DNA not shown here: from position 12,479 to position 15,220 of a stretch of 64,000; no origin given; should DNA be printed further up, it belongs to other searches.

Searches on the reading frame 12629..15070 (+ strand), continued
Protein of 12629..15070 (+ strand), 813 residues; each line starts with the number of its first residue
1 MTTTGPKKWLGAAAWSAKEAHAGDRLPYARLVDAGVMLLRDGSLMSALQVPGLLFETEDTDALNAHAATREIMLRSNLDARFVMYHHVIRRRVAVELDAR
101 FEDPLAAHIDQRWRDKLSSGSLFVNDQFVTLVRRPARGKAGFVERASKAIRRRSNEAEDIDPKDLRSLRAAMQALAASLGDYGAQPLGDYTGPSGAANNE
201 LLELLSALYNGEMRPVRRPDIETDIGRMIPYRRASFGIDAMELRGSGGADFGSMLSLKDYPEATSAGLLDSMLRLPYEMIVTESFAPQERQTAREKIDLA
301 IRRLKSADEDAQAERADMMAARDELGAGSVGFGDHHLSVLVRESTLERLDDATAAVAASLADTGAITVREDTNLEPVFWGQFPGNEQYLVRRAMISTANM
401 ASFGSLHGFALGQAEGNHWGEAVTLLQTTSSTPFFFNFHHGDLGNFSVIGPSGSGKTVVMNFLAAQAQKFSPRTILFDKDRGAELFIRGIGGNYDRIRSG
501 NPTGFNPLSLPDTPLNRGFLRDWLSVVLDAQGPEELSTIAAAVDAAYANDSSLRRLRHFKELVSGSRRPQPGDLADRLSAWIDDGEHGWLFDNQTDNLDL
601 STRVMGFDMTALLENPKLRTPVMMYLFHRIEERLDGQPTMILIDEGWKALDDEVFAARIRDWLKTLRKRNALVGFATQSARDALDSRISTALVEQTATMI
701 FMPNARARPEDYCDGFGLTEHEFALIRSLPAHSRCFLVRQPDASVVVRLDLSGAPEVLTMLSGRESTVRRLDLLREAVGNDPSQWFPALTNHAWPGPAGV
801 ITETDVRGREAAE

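Call 53: list_cluster_members(proteins=[P0207, L084:10722-11417:+, P0157, P0171, P0176, P0215, P0193, P0158, P0230, P0235])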
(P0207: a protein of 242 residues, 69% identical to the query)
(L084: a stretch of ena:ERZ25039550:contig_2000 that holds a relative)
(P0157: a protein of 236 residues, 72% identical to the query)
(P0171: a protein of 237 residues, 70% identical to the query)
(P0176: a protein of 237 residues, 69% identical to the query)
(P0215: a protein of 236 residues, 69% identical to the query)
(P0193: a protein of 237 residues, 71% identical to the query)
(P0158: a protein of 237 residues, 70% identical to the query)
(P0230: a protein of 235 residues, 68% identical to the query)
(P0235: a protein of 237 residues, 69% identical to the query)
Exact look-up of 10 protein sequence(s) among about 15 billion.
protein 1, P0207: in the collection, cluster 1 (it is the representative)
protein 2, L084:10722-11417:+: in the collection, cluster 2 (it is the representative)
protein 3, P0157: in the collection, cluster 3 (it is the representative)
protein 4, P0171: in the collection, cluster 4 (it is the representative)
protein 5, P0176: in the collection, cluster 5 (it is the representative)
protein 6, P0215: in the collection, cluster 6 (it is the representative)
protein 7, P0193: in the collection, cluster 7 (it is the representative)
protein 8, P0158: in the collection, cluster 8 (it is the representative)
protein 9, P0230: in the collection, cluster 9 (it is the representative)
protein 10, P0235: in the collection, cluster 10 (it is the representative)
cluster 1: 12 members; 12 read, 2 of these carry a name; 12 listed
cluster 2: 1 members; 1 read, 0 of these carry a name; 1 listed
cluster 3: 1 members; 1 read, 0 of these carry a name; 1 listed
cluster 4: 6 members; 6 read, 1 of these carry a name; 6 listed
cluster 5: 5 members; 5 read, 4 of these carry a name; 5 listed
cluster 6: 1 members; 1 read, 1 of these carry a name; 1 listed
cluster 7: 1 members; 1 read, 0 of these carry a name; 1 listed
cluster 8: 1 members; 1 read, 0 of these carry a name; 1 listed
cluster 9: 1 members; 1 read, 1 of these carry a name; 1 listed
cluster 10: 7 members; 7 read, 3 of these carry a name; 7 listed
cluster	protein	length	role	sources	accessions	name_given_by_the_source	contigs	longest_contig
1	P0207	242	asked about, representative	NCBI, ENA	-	-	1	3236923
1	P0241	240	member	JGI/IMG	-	phosphate transport system protein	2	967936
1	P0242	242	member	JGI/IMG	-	phosphate transport system protein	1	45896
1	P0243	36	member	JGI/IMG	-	-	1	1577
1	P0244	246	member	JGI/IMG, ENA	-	-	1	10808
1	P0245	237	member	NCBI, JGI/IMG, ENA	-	-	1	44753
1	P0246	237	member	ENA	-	-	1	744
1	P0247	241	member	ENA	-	-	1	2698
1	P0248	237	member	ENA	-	-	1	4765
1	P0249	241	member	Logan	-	-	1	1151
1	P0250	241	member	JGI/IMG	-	-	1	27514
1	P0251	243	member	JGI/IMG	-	-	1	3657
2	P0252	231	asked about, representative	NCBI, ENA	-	-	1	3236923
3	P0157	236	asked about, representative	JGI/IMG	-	-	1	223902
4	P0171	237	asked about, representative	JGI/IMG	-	phosphate transport system protein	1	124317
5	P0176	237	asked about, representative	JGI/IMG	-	phosphate transport system protein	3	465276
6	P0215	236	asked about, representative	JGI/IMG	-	phosphate transport system protein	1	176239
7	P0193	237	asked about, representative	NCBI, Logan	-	-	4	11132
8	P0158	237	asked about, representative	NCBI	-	-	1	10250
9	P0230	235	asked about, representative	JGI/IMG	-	phosphate transport system protein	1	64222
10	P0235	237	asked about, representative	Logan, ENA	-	-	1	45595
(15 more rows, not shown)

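Call 70: search_dna_similar(query=window:12629-15070:+, collection=plasmids, mode=protein, max_rows=25)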
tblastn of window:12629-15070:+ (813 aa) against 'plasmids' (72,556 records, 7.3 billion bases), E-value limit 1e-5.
The search stops at 5000 records and this limit was reached: more records match than are counted here, and every count below describes the 5000 best-scoring records only.
Records with a match: at least 5000; places in all: 5340; records where one place covers at least 80% of the query: 3976.
Best place of each record, by identity: <60% 5000.
By first word of the organism name: Escherichia 1389; Klebsiella 805; Salmonella 315; Enterobacter 247; Agrobacterium 230; Rhizobium 211; Campylobacter 211; Citrobacter 160; Xanthomonas 124; Sinorhizobium 120; and 166 more.
By predicted mobility (MOB-suite, as given by PLSDB): conjugative 4207; non-mobilizable 546; mobilizable 247.
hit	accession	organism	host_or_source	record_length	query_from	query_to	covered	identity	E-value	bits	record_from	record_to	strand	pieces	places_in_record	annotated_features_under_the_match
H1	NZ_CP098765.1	Sphingomonas aerolata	cloud water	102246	18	795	96%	52.9%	0e+0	785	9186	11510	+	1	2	VirB4 family type IV secretion/conjugal transfer ATPase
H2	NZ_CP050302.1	Phyllobacterium sp. 628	Oxytropis pumilio,cell culture,root ...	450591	1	791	97%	41.9%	2e-180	582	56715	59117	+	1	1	VirB4 family type IV secretion system protein | VirB3 family type IV secretion system protein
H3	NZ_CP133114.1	Rhodopseudomonas sp. BAL398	Cell culture,surface waters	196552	10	787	96%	42.3%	2e-180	582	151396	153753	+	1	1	VirB4 family type IV secretion system protein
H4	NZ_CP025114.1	Bradyrhizobium sp. SK17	whole organism,agricultural soil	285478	16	787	95%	42.5%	5e-180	581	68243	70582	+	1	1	VirB4 family type IV secretion system protein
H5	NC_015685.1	Afipia carboxidovorans OM5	-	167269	10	787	96%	42.0%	1e-177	574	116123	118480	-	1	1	VirB4 family type IV secretion system protein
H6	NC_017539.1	Afipia carboxidovorans OM4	-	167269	10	787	96%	42.0%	1e-177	574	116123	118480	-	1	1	VirB4 family type IV secretion system protein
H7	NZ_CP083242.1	Ancylobacter polymorphus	activated sludge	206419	1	787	97%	41.4%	6e-177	572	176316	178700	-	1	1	VirB4 family type IV secretion system protein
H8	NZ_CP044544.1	Bradyrhizobium betae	Beta vulgaris,Cell culture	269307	16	787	95%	42.1%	5e-180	581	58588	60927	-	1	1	VirB4 family type IV secretion system protein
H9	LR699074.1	Beijerinckiaceae bacterium RH AL1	forest soil, soft coal slag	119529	10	787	96%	41.7%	2e-179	580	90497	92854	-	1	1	Type VI secretion protein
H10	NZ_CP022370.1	Bosea sp. AS-1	-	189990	10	787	96%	41.7%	2e-179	579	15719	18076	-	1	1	VirB4 family type IV secretion system protein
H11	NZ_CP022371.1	Bosea sp. AS-1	-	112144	10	787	96%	41.5%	8e-178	575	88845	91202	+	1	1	VirB4 family type IV secretion system protein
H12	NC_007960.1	Nitrobacter hamburgensis X14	-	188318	10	793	96%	41.1%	5e-174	564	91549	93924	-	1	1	VirB4 family type IV secretion system protein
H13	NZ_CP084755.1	Roseateles sp. XES5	Xenopus laevis,bacterial culture,swab ...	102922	17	798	96%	41.2%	0e+0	583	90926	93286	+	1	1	VirB4 family type IV secretion/conjugal transfer ATPase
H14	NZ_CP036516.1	Lichenihabitans psoromatis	Psoroma sp.,culture,Lichen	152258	10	787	96%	41.4%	2e-176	570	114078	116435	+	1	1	VirB4 family type IV secretion system protein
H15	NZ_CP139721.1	Nitratireductor rhodophyticola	Bacterial Culture,hydrothermal vent ...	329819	17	787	95%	41.8%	3e-180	582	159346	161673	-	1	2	VirB4 family type IV secretion/conjugal transfer ATPase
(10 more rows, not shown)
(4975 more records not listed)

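Call 71: get_annotated_region(hit=H1, flank=9000)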
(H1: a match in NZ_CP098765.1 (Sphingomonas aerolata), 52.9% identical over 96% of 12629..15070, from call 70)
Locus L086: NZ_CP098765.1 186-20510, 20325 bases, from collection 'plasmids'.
description: Sphingomonas aerolata strain PDD-32b-11 plasmid unnamed3, complete sequence
organism: Sphingomonas aerolata (NCBI taxid 185951)
taxonomy: Bacteria; Pseudomonadota; Alphaproteobacteria; Sphingomonadales; Sphingomonadaceae; Sphingomonas; Sphingomonas aerolata
host: -; source: cloud water; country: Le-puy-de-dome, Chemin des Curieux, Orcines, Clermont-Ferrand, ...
typing (MOB-suite, as given by PLSDB): non-mobilizable
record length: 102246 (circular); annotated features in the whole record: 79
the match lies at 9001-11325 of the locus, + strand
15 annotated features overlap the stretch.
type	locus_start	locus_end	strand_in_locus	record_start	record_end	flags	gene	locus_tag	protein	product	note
CDS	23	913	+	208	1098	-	-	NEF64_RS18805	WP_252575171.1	3'-5' exonuclease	-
CDS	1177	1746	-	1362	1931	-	-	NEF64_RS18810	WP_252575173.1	recombinase family protein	GO:0006310 - DNA recombination [Evidence IEA]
CDS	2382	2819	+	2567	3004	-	-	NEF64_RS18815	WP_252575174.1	hypothetical protein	-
CDS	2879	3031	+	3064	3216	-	-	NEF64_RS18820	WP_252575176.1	hypothetical protein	-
CDS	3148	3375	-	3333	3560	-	-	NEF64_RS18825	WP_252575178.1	hypothetical protein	-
CDS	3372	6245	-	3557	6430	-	-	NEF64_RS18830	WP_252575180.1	RHS repeat-associated core domain-containing protein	-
CDS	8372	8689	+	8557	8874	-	-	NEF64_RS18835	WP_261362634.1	TrbC/VirB2 family protein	-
CDS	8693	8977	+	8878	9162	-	-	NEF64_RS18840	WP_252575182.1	type IV secretion system protein VirB3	-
CDS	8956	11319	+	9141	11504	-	-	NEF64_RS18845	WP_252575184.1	VirB4 family type IV secretion/conjugal transfer ATPase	-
CDS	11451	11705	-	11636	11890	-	-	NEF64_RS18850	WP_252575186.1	hypothetical protein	-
CDS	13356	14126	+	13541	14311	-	-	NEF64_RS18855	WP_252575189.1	VirB8/TrbF family protein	-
CDS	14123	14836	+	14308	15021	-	-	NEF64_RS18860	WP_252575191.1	TrbG/VirB9 family P-type conjugative transfer protein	-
CDS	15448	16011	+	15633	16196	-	-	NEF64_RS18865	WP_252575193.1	TrbI/VirB10 family protein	-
CDS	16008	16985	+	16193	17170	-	virB11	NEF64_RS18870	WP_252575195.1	P-type DNA transfer ATPase VirB11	GO:0044097 - secretion by the type IV secretion system [Evidence IEA]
CDS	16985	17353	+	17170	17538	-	-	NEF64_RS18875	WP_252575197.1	TrbC/VirB2 family protein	-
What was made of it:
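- On VirB/VirD4-type (P-type) type IV secretion system: The nearest plasmid relative does have VirB8 (call 71).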
